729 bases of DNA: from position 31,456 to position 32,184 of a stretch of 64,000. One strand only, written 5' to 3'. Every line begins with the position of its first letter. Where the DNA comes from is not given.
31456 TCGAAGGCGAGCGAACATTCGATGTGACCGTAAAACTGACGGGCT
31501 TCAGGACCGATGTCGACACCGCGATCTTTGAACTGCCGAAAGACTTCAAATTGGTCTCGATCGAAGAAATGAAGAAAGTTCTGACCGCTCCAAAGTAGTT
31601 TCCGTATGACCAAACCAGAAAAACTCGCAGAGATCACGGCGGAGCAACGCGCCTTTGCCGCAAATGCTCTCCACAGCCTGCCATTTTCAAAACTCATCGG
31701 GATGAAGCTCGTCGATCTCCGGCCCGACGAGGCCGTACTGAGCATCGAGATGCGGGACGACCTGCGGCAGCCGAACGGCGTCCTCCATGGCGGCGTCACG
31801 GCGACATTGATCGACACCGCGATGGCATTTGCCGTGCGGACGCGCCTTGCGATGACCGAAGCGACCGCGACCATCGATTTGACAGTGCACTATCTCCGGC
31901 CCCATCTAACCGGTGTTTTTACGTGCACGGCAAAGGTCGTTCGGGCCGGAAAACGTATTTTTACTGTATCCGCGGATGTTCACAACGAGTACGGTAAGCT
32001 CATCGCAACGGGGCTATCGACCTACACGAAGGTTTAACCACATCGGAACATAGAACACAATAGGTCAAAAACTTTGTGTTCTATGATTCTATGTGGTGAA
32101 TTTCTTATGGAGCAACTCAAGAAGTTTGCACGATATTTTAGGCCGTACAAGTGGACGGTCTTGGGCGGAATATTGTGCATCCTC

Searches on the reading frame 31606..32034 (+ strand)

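Call 71: search_protein_families(library=ncbifam, proteins=[window:31606-32034:+])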
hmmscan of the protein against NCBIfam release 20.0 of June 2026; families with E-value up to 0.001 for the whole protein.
window:31606-32034:+ (143 aa): 5 families
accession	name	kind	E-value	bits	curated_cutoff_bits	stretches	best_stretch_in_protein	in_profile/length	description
NF008675.0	PRK11688.1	equivalog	5e-25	88.1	107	1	22-141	19-154/156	thioesterase family protein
TIGR00369.1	unchar_dom_1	domain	3.2e-22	78.8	36.6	1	27-139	2-114/117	hotdog fold thioesterase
TIGR02286.1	PaaD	equivalog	5.3e-14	52.4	118.9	1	29-135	2-106/114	hydroxyphenylacetyl-CoA thioesterase PaaI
NF047425.1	MenI_Listeria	exception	3.2e-12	46.3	185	1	27-136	3-112/122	1,4-dihydroxy-2-naphthoyl-CoA hydrolase MenI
NF007607.0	PRK10254.1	equivalog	0.00039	20.5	237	1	35-135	26-128/137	proofreading thioesterase EntH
